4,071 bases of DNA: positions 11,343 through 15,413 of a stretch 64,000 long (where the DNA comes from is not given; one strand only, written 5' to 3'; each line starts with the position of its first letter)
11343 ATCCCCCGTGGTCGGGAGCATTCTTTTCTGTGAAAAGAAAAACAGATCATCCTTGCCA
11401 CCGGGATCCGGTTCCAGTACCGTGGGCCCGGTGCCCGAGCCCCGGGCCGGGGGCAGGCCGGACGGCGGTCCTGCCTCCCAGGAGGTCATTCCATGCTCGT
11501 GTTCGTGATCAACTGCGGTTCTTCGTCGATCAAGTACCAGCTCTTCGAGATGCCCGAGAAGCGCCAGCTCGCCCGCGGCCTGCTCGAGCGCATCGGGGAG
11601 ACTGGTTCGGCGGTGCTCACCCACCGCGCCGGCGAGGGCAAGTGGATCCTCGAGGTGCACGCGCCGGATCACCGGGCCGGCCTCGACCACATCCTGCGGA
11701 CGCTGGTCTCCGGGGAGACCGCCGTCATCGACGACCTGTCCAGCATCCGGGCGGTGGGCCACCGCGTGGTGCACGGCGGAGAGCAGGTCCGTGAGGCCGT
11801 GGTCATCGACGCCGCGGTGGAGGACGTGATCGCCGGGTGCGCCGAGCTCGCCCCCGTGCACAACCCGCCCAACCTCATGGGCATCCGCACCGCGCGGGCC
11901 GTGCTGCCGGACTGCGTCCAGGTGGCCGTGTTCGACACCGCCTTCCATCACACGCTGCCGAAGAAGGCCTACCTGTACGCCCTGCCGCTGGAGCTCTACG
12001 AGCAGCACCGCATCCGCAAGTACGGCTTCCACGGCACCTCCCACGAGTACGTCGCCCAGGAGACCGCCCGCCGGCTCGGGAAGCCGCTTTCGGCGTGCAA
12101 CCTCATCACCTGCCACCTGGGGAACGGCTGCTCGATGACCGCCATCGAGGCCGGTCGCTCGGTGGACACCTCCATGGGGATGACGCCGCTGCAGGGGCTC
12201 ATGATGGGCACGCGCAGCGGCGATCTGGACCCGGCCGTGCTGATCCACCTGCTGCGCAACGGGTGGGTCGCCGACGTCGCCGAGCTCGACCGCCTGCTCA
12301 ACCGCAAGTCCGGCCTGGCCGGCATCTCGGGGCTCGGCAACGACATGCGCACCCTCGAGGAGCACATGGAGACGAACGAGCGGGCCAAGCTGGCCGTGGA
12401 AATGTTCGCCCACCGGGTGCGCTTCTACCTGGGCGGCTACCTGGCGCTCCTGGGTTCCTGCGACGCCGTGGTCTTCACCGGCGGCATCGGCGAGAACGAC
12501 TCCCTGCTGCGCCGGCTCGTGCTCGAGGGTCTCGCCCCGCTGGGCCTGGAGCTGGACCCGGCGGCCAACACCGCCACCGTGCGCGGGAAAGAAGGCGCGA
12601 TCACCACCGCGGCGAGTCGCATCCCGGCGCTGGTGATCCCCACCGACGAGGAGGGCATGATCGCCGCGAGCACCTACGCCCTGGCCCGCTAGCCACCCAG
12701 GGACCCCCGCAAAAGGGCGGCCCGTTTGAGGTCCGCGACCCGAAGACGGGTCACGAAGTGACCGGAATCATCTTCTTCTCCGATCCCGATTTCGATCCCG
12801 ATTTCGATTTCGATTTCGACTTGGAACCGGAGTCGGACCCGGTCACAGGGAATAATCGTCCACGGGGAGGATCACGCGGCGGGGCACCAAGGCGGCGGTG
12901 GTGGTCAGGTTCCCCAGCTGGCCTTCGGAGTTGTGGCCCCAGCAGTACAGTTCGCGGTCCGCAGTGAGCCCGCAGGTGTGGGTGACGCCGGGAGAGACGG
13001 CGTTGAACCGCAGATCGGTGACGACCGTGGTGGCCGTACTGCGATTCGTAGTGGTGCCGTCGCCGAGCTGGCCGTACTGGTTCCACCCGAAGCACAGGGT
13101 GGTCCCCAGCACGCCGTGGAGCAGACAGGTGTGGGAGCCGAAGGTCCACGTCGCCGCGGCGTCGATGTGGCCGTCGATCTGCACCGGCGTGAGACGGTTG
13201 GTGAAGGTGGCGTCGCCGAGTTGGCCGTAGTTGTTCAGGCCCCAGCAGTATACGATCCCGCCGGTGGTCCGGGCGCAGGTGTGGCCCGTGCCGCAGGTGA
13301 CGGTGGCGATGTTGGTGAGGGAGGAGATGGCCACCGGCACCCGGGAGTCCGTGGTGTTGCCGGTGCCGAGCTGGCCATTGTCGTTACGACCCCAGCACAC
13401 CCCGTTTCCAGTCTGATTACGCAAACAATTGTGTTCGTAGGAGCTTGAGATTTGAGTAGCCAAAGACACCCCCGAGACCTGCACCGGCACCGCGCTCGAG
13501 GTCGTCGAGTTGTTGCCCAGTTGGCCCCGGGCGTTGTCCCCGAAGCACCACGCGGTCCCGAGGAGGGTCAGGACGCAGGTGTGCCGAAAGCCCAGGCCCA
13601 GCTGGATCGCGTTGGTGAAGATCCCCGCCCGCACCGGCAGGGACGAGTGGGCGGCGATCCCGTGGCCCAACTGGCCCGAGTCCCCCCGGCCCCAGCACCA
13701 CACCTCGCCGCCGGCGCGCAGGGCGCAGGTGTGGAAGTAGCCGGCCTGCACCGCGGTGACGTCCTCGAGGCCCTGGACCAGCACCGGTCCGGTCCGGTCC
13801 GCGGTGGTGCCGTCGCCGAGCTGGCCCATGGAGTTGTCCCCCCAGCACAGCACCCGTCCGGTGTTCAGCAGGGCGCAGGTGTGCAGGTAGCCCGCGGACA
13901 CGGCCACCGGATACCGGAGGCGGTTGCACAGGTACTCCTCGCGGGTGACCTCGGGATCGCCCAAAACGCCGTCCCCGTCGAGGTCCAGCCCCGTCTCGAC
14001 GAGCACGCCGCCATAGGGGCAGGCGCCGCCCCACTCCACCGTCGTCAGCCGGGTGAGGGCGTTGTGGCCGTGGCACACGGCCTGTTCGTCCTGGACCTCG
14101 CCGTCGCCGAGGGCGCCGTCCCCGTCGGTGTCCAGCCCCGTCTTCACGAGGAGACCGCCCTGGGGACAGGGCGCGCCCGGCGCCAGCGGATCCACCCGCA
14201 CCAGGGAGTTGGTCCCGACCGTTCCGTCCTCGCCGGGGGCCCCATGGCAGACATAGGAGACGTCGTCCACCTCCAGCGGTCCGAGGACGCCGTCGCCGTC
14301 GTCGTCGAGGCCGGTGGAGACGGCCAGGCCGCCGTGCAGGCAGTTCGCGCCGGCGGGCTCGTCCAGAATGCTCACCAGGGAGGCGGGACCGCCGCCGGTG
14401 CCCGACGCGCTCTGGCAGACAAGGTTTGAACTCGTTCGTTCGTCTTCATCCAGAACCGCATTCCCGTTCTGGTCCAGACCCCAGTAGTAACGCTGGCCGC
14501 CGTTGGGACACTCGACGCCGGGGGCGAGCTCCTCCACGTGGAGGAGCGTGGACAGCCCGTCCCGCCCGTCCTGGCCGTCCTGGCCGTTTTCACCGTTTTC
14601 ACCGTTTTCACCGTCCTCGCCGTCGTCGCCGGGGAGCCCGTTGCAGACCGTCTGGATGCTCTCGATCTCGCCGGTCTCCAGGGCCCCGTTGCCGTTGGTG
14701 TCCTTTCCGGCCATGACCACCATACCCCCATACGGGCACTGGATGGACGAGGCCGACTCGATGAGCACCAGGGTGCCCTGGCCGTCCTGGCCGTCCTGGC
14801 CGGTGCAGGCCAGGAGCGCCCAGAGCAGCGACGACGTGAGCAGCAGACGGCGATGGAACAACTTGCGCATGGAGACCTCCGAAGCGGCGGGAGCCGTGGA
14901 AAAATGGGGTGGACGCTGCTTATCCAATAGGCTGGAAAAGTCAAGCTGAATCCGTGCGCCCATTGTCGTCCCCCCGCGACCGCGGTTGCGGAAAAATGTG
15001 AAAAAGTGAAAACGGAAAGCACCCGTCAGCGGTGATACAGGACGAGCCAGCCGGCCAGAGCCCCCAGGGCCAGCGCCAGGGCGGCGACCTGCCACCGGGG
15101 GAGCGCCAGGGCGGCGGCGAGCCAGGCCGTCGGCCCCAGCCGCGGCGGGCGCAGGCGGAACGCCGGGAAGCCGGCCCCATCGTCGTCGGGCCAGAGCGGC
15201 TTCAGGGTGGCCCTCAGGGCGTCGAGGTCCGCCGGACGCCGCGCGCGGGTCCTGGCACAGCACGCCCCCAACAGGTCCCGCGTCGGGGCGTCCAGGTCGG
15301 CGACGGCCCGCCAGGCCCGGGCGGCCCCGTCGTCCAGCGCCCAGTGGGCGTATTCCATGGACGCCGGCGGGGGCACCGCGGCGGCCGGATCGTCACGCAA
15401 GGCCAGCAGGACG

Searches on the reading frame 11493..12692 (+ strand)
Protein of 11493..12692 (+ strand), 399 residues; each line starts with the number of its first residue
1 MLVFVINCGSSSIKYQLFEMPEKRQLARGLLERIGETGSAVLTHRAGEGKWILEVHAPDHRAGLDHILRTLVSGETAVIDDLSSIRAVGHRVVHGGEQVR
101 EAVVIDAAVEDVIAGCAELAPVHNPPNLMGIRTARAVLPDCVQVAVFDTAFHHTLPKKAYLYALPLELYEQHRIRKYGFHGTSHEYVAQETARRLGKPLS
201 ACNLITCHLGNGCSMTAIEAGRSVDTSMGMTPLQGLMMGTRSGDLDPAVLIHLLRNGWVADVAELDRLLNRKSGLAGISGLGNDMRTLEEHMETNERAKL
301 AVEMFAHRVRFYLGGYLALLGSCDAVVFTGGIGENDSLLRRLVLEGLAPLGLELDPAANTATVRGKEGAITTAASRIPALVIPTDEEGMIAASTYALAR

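Call 74: search_protein_families(library=pfam, proteins=[window:11493-12692:+], max_evalue=0.00001)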
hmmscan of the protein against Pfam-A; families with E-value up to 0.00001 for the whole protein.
window:11493-12692:+ (399 aa): 1 family
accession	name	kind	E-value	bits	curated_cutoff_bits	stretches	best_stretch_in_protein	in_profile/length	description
PF00871.23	Acetate_kinase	-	9.9e-148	492.4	22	1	3-391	2-391/392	Acetokinase family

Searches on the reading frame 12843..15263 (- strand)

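Call 74: search_protein_families(library=pfam, proteins=[window:12843-15263:-], max_evalue=0.00001)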
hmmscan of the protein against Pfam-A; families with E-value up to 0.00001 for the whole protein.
window:12843-15263:- (806 aa): 5 families
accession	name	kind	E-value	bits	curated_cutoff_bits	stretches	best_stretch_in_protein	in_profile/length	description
PF25390.1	WD40_RLD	-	3.8e-91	306.6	150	2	450-672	31-268/363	RCC1-like domain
PF23657.1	DUF7151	-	3.6e-63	209.7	27.2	5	295-339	2-46/46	Domain of unknown function (DUF7151)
PF00415.24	RCC1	-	1.1e-61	205.6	21.7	5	469-515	2-50/50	Regulator of chromosome condensation (RCC1) repeat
PF13540.12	RCC1_2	-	1.3e-54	181.1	22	5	453-481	2-30/30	Regulator of chromosome condensation (RCC1) repeat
PF25384.1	Alsin_RLD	-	3.5e-13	50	100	0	624-685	247-310/405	Alsin RCC1-like domain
